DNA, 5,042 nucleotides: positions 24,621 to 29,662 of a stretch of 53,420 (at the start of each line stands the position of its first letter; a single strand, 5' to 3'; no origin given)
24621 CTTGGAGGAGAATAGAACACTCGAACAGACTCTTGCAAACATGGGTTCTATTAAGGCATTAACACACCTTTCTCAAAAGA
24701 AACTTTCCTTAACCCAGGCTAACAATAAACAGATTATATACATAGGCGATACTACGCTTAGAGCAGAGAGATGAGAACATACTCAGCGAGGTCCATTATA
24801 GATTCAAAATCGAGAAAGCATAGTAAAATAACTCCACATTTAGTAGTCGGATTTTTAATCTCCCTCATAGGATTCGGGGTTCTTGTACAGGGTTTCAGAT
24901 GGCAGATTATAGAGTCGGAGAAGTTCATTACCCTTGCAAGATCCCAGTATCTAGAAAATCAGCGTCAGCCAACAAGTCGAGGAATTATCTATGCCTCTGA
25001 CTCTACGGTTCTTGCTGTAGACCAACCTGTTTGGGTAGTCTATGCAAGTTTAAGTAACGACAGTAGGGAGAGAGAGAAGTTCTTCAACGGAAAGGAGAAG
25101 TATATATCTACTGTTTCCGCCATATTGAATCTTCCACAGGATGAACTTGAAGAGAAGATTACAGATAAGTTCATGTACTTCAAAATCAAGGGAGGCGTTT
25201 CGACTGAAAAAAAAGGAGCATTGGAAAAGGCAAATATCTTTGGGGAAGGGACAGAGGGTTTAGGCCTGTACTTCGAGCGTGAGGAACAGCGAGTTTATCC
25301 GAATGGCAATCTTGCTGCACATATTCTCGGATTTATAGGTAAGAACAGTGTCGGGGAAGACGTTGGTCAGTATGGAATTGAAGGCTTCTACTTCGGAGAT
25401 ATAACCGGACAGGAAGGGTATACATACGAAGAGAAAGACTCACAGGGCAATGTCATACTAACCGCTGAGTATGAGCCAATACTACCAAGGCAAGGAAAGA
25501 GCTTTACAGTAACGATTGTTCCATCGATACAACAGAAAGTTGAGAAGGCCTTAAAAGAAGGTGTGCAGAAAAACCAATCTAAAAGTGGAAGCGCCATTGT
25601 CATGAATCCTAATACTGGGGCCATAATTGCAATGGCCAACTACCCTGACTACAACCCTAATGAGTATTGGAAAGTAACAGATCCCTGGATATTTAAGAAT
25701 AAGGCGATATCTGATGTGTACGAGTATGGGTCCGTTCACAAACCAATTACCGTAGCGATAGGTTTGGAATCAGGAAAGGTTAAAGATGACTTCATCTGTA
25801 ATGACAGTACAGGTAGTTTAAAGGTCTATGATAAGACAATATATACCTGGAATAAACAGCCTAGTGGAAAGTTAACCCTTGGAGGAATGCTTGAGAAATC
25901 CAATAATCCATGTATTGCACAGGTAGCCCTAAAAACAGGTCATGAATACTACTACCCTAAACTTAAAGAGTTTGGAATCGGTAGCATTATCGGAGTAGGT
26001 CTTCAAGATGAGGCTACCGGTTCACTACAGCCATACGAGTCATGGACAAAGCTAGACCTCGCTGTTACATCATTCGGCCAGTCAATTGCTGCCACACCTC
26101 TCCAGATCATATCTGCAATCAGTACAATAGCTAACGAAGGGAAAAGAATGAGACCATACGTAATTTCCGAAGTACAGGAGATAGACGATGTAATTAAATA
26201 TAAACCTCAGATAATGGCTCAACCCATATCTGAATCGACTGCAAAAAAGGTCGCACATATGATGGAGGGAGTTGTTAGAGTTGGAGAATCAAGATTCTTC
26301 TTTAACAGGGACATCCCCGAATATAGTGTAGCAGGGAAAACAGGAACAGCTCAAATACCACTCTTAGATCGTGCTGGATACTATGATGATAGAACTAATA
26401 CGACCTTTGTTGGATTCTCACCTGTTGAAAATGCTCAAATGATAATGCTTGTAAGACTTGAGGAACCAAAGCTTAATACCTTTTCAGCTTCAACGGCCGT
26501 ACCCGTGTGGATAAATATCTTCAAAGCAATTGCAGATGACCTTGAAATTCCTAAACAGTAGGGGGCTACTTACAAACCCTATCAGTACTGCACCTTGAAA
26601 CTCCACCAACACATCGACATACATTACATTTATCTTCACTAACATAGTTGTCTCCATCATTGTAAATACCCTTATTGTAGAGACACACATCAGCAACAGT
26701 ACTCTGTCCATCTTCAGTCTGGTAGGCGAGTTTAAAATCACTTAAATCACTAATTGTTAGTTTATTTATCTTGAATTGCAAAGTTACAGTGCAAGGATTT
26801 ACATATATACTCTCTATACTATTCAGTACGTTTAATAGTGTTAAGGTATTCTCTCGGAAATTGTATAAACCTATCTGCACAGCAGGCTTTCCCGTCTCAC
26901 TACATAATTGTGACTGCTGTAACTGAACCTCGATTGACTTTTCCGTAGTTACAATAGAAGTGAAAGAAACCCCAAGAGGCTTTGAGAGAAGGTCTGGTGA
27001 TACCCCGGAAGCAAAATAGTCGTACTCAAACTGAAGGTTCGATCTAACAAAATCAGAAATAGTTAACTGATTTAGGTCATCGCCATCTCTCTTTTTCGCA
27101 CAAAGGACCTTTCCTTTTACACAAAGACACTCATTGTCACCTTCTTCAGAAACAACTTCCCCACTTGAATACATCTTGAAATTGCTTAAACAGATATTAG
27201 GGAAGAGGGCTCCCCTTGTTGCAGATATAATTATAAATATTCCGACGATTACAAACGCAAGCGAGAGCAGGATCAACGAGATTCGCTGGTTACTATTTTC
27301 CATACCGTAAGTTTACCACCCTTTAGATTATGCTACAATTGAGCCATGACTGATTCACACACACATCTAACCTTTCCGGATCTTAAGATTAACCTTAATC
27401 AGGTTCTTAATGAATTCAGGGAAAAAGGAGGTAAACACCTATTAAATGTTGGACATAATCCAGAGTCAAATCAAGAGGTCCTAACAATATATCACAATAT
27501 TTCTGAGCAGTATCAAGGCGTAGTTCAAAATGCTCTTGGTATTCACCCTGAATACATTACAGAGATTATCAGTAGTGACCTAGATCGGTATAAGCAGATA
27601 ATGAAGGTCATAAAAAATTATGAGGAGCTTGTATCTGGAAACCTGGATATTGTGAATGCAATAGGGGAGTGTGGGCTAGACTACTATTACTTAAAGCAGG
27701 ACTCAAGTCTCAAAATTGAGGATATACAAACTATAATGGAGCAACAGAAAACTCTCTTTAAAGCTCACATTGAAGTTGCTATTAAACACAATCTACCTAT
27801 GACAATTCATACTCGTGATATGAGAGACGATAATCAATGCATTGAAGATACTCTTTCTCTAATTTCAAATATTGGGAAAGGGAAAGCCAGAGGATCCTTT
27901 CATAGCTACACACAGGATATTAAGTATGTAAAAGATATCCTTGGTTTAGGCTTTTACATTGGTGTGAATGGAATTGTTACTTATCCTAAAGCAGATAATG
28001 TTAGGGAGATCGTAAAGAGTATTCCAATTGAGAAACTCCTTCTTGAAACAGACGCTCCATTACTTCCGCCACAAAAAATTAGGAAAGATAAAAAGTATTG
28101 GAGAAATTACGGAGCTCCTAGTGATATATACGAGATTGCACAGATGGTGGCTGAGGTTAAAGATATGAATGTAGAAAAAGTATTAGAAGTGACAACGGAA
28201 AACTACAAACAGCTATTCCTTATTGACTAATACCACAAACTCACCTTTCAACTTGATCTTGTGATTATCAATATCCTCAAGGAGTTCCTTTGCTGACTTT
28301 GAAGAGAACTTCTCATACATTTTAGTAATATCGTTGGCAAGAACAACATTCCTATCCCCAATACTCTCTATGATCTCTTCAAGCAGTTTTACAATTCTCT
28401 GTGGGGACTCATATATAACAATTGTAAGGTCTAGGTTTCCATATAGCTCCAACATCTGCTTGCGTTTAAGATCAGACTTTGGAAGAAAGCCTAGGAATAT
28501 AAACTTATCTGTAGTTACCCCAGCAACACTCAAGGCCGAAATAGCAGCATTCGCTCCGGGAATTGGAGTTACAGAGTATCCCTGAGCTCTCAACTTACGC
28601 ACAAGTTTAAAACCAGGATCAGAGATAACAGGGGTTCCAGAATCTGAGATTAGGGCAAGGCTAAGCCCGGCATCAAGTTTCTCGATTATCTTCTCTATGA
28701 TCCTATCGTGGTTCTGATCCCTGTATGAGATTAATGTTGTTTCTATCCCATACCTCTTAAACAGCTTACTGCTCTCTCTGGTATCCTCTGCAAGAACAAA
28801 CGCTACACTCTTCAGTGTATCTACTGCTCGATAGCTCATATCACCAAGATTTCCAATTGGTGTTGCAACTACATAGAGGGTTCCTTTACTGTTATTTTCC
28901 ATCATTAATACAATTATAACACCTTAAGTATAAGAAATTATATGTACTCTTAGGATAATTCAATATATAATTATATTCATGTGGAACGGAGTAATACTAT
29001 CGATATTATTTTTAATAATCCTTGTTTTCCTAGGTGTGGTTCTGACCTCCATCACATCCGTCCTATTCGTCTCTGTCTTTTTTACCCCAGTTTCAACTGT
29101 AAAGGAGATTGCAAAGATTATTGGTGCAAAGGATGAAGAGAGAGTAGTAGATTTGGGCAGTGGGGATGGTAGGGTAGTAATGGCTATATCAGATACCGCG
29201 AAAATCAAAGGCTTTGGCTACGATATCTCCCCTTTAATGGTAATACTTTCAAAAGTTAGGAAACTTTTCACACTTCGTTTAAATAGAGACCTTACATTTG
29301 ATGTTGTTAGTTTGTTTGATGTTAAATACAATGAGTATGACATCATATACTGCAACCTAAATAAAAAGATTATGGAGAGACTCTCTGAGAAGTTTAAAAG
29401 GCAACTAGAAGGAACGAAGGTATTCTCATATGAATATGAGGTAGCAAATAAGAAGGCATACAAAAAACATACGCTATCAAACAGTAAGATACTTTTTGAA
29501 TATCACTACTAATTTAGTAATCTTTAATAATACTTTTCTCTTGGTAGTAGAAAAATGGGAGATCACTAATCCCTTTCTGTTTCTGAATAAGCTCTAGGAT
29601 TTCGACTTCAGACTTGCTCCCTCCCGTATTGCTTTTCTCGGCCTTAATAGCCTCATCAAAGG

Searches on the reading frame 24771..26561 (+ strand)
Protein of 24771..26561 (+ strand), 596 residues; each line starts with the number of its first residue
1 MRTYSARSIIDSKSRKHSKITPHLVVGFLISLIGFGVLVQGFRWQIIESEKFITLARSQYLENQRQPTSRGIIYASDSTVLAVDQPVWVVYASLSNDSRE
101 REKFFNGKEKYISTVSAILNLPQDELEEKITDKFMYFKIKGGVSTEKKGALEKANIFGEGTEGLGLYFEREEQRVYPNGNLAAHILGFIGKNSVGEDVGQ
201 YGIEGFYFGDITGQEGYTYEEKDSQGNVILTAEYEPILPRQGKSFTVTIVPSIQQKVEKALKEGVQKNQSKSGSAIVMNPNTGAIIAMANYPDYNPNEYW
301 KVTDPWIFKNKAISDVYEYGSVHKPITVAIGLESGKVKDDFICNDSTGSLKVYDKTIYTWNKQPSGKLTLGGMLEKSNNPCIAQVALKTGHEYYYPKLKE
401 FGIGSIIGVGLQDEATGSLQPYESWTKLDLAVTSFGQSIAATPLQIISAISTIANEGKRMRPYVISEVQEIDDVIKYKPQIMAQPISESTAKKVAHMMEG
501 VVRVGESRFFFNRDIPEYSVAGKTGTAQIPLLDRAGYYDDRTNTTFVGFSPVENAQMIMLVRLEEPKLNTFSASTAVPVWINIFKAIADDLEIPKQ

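Call 17: search_protein_families(library=pfam, proteins=[window:24771-26561:+], max_evalue=0.001)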
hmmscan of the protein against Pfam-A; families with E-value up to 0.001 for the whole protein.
window:24771-26561:+ (596 aa): 2 families
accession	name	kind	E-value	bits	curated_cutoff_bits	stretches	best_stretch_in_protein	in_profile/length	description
PF00905.27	Transpeptidase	-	7.2e-69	232.7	22.1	1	273-581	1-295/299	Penicillin binding protein transpeptidase domain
PF03717.20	PBP_dimer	-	4.2e-17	63.6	24.4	1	67-231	3-178/180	Penicillin-binding Protein dimerisation domain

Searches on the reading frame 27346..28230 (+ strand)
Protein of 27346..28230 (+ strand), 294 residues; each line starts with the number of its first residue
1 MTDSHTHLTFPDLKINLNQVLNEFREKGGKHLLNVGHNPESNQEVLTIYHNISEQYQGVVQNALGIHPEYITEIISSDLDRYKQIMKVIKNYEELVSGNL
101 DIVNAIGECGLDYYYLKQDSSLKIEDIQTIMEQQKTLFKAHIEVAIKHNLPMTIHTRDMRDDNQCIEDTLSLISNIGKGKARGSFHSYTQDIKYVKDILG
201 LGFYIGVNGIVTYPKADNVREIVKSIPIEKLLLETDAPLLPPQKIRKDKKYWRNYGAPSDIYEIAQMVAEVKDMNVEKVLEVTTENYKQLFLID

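Call 17: search_protein_families(library=pfam, proteins=[window:27346-28230:+], max_evalue=0.001)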
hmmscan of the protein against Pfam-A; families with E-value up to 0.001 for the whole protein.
window:27346-28230:+ (294 aa): 1 family
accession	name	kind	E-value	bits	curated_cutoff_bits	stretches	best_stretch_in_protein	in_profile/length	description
PF01026.27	TatD_DNase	-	8.2e-60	202.7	27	1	2-291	1-252/253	TatD related DNase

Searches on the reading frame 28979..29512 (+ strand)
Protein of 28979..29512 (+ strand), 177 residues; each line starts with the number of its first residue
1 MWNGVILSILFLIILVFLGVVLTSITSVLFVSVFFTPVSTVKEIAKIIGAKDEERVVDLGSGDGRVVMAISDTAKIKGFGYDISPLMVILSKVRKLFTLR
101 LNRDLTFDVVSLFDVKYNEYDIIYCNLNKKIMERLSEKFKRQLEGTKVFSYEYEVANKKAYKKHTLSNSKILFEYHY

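Call 17: search_protein_families(library=pfam, proteins=[window:28979-29512:+], max_evalue=0.001)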
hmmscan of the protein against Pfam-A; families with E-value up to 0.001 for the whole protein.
window:28979-29512:+ (177 aa): 5 families
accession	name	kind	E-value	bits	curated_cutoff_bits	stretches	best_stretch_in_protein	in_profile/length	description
PF13847.12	Methyltransf_31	-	0.00013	22.2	27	1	51-155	2-113/145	Methyltransferase domain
PF13649.12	Methyltransf_25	-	0.00028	22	27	1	56-128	1-78/97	Methyltransferase domain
PF06325.19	PrmA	-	0.00043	20.3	22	1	51-144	160-251/296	Ribosomal protein L11 methyltransferase (PrmA)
PF07757.19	AdoMet_MTase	-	0.00089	19.9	27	0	52-84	61-92/115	Predicted AdoMet-dependent methyltransferase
PF08242.18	Methyltransf_12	-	0.00091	20.3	30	0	57-126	1-72/98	Methyltransferase domain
